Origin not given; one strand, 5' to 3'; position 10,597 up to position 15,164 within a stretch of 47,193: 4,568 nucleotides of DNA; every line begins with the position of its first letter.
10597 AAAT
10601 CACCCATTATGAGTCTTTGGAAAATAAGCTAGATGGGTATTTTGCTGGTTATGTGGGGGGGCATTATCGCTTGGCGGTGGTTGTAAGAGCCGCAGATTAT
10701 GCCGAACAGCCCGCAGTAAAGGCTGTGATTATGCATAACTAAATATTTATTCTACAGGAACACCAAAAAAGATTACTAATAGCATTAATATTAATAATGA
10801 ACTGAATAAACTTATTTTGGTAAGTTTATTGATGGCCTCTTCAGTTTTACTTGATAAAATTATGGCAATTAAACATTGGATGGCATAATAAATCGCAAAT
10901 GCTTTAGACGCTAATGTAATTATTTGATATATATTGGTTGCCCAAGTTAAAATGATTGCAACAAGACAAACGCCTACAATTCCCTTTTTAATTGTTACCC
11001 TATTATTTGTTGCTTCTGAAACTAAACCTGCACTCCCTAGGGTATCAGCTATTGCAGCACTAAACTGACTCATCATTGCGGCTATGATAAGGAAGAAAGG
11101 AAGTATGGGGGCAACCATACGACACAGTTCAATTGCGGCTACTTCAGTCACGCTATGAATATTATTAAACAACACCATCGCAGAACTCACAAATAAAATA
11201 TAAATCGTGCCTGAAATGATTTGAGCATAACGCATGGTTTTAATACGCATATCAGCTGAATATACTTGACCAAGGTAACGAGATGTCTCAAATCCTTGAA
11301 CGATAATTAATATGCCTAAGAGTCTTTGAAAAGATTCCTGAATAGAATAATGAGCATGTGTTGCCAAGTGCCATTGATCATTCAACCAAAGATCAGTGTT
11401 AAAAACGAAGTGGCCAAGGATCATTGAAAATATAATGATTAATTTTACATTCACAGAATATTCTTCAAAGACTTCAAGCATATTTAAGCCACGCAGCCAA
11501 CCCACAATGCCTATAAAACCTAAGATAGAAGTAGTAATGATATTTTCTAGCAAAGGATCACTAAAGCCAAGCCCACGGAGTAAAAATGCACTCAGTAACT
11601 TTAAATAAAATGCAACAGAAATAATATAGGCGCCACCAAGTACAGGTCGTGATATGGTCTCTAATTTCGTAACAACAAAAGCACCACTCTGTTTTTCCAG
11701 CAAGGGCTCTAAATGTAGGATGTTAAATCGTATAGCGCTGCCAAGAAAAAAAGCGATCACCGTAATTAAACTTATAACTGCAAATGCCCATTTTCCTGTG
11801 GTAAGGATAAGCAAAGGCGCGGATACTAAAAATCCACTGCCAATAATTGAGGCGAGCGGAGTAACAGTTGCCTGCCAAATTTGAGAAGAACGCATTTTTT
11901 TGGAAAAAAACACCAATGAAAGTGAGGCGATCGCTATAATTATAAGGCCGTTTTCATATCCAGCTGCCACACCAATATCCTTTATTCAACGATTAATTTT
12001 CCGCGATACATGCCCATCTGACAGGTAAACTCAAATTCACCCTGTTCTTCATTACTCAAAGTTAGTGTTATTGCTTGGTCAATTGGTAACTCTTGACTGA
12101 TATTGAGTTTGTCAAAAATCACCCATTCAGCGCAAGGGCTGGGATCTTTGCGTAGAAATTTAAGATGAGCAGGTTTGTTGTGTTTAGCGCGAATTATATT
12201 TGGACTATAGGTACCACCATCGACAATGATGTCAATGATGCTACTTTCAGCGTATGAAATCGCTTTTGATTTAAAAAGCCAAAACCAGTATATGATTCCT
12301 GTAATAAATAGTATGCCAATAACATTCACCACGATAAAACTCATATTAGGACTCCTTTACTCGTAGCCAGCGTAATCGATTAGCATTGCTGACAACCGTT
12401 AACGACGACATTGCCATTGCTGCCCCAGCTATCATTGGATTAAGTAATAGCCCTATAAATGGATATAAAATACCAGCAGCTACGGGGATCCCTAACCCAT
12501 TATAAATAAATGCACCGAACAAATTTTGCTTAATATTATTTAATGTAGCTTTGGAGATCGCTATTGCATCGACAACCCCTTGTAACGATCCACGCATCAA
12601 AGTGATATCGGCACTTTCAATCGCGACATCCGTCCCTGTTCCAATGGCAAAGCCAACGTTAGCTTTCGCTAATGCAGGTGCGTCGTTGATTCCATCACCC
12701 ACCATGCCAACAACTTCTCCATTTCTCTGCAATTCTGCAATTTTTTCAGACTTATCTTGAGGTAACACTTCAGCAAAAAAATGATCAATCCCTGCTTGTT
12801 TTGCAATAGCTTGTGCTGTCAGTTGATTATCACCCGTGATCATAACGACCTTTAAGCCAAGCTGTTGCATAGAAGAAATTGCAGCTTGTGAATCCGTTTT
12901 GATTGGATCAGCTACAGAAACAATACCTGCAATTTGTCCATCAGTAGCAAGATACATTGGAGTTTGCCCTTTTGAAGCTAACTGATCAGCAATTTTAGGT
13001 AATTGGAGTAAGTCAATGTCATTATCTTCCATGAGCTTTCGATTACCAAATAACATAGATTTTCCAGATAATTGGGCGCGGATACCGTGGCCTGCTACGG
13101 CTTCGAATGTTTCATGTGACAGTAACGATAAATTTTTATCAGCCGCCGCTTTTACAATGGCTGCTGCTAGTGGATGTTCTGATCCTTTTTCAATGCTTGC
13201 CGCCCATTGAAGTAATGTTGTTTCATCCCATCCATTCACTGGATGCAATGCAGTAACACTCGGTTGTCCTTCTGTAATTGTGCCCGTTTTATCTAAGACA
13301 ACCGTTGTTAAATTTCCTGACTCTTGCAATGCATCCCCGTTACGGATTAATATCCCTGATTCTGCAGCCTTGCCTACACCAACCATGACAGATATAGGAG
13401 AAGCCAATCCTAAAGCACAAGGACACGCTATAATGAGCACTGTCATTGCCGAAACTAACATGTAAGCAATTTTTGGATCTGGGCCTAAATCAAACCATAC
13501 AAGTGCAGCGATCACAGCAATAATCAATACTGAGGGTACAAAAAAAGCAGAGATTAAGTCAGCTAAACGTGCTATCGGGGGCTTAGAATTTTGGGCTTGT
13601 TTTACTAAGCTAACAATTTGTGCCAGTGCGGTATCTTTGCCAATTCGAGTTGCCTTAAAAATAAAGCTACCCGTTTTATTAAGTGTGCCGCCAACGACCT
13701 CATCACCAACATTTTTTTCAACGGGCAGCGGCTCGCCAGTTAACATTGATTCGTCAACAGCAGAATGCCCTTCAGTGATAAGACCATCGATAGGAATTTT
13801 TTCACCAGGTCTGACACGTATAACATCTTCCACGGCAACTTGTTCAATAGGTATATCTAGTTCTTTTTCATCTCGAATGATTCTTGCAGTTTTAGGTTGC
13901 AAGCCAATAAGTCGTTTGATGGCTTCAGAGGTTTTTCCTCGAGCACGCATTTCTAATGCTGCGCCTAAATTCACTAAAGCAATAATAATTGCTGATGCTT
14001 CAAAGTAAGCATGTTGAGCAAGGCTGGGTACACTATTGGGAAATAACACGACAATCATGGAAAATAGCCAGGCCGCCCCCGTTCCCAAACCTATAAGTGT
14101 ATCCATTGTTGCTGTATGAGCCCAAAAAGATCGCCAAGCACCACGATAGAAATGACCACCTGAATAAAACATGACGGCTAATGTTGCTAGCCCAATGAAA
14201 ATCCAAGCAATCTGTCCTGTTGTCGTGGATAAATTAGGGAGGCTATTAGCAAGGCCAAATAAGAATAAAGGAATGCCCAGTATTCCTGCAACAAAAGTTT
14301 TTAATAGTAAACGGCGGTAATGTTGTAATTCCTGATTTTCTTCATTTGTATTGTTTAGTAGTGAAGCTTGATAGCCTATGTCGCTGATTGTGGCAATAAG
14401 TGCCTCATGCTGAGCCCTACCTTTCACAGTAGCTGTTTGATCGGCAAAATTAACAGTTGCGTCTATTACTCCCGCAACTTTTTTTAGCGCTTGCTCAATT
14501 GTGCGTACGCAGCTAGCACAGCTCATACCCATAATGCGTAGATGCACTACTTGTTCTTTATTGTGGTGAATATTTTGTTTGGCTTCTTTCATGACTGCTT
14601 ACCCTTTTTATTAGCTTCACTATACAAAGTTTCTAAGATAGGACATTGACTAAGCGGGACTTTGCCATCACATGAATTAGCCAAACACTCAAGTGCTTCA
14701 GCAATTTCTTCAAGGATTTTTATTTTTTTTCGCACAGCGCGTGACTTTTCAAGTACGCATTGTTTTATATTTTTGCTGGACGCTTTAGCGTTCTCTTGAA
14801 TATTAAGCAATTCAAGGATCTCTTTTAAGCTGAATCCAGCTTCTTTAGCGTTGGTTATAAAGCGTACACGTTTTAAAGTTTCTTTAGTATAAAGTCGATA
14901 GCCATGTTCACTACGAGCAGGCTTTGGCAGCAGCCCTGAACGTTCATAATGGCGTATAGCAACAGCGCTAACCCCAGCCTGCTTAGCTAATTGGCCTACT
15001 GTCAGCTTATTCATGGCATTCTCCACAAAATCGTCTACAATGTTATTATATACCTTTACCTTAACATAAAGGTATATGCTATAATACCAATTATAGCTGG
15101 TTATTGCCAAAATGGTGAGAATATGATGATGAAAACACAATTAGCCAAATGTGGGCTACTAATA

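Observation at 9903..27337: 17.4 kb heavy-metal efflux cargo (CopA operon plus two complete RND tripartite pumps) inside a packaging-sized phage genome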

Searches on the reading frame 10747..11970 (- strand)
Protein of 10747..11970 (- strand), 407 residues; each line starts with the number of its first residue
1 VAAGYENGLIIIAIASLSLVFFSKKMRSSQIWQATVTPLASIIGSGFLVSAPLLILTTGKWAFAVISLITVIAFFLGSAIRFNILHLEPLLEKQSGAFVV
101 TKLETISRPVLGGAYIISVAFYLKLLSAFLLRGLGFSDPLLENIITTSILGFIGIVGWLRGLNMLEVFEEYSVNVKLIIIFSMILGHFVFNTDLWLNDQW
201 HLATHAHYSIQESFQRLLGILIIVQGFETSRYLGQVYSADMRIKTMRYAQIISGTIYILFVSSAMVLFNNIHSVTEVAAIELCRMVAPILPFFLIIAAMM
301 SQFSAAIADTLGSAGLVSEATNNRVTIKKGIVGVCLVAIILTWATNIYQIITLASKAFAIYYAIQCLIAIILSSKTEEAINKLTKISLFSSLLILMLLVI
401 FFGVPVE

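Call 4: search_protein_families(library=pfam, proteins=[window:10747-11970:-])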
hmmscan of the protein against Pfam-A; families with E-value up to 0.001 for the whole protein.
window:10747-11970:- (407 aa): 0 families

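Call 12: search_protein_families(library=phrogs, proteins=[window:10747-11970:-])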
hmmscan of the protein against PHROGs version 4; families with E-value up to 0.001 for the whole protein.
window:10747-11970:- (407 aa): 0 families

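Call 37: search_protein_families(library=pfam, proteins=[window:10747-11970:-], max_evalue=0.1)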
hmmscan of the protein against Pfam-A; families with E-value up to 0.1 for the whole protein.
window:10747-11970:- (407 aa): 2 families
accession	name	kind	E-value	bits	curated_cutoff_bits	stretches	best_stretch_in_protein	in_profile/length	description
PF11779.13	SPT_ssu-like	-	0.026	14.6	29.8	1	161-185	16-40/54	Small subunit of serine palmitoyltransferase-like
PF16714.10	TyrRSs_C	-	0.094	12.9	30.6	0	37-70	71-104/120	Tyrosyl-tRNA synthetase C-terminal domain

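Call 52: search_protein_families(library=ncbifam, proteins=[window:10747-11970:-], max_evalue=0.00001)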
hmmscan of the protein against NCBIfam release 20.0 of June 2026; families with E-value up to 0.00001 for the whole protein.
window:10747-11970:- (407 aa): 0 families

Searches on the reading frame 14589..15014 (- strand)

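Call 52: search_protein_families(library=ncbifam, proteins=[window:14589-15014:-], max_evalue=0.00001)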
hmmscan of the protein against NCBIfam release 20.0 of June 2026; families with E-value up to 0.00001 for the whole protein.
window:14589-15014:- (141 aa): 17 families
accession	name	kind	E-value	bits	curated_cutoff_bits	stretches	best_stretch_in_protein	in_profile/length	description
TIGR02044.1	CueR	equivalog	2.8e-34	117.9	147.4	1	5-130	2-126/127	Cu(I)-responsive transcriptional regulator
TIGR02051.1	MerR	equivalog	3.1e-33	114.7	150.85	1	5-130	1-124/124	mercury resistance transcriptional regulator MerR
NF007069.0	PRK09514.1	equivalog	9.1e-33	113.2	143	1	5-137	3-137/141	Zn(2+)-responsive transcriptional regulator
TIGR02043.1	ZntR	equivalog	2.1e-30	105.6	167.95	1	5-130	3-130/131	Zn(2+)-responsive transcriptional regulator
TIGR02047.1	CadR-PbrR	equivalog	4.1e-30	104.4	151.45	1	5-130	2-127/127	Cd(II)/Pb(II)-responsive transcriptional regulator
NF007590.0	PRK10227.1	equivalog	1.3e-25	90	244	1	6-136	3-132/135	Cu(I)-responsive transcriptional regulator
NF010315.0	PRK13752.1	subfamily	4.1e-20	72.3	261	1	2-138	6-140/144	mercury resistance transcriptional regulator MerR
TIGR01950.1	SoxR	equivalog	4.9e-15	55.5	116.9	1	4-127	2-123/142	redox-sensitive transcriptional activator SoxR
TIGR02054.1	MerD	equivalog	4.9e-14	52.9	103.65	1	1-111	1-109/120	mercuric resistance transcriptional repressor MerD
NF041849.1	trans_regNmlR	equivalog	1e-12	48.1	175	1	8-109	5-106/117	stress response transcriptional regulator NmlR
NF033783.1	coreg_MerD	equivalog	4.2e-10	40.1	170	1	1-91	1-91/121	mercury resistance co-regulator MerD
NF047375.1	HeatShock_HspR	equivalog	1e-09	38.2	105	1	5-86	5-86/92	heat shock protein transcriptional repressor HspR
NF053782.1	ChlnTransRegdde3219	equivalog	1.5e-09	37.7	450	1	2-97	5-98/278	choline utilization transcriptional activator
NF050798.1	TF_FtsR_Actino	equivalog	6.5e-09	36.2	150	1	15-85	17-87/223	transcriptional regulator FtsR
NF053740.1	TransRegTnrAGPos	equivalog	8.9e-08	32.3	140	1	4-89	13-97/108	hypothetical protein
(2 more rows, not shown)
